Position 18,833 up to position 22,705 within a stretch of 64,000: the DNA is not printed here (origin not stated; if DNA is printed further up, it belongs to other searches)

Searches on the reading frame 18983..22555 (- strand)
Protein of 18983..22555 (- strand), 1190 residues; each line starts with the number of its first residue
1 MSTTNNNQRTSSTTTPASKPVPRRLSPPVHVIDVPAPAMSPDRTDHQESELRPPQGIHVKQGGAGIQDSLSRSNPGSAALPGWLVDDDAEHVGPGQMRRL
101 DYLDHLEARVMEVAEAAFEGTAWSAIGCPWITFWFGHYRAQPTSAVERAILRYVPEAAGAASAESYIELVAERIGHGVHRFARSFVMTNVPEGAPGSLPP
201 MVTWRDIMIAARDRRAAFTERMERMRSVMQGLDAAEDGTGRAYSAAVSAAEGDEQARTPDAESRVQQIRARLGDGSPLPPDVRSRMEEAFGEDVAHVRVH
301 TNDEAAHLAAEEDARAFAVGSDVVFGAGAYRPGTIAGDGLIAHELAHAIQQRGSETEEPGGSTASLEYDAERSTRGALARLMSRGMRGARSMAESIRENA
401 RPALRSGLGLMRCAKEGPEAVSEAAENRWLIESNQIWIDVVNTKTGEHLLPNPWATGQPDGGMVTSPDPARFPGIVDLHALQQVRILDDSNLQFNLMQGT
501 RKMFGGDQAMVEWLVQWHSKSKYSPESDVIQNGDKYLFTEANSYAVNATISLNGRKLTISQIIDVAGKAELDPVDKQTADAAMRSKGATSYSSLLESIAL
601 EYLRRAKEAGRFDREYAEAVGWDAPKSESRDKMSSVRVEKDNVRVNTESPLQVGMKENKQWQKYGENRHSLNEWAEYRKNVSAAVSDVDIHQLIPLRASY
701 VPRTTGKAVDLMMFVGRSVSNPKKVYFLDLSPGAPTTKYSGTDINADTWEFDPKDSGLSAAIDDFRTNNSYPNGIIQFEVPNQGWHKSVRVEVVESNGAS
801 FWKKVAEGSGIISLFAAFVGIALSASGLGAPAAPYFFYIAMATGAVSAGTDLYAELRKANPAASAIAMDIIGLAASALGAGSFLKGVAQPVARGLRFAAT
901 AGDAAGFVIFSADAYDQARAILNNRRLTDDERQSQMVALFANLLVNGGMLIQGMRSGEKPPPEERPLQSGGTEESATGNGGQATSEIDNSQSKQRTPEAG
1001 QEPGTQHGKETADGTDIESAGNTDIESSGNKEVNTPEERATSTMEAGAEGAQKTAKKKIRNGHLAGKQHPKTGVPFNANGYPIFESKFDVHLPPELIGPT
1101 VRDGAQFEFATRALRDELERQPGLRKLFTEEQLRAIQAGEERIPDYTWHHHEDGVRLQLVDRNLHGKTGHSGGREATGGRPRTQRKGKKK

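Call 8: search_protein_families(library=pfam, proteins=[window:18983-22555:-], max_evalue=0.01)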
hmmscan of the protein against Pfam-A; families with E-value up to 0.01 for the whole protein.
window:18983-22555:- (1190 aa): 3 families
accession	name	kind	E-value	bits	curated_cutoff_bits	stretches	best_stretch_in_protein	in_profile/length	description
PF13699.11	eCIS_core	-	1.2e-27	96.3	22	1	277-353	1-77/79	eCIS core domain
PF12639.13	Colicin-DNase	-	9.4e-20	71.7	25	1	1076-1172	3-96/96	DNase/tRNase domain of colicin-like bacteriocin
PF14414.12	WHH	-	1.3e-12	47.7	25.1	1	1141-1175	3-38/43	A nuclease of the HNH/ENDO VII superfamily with conserved WHH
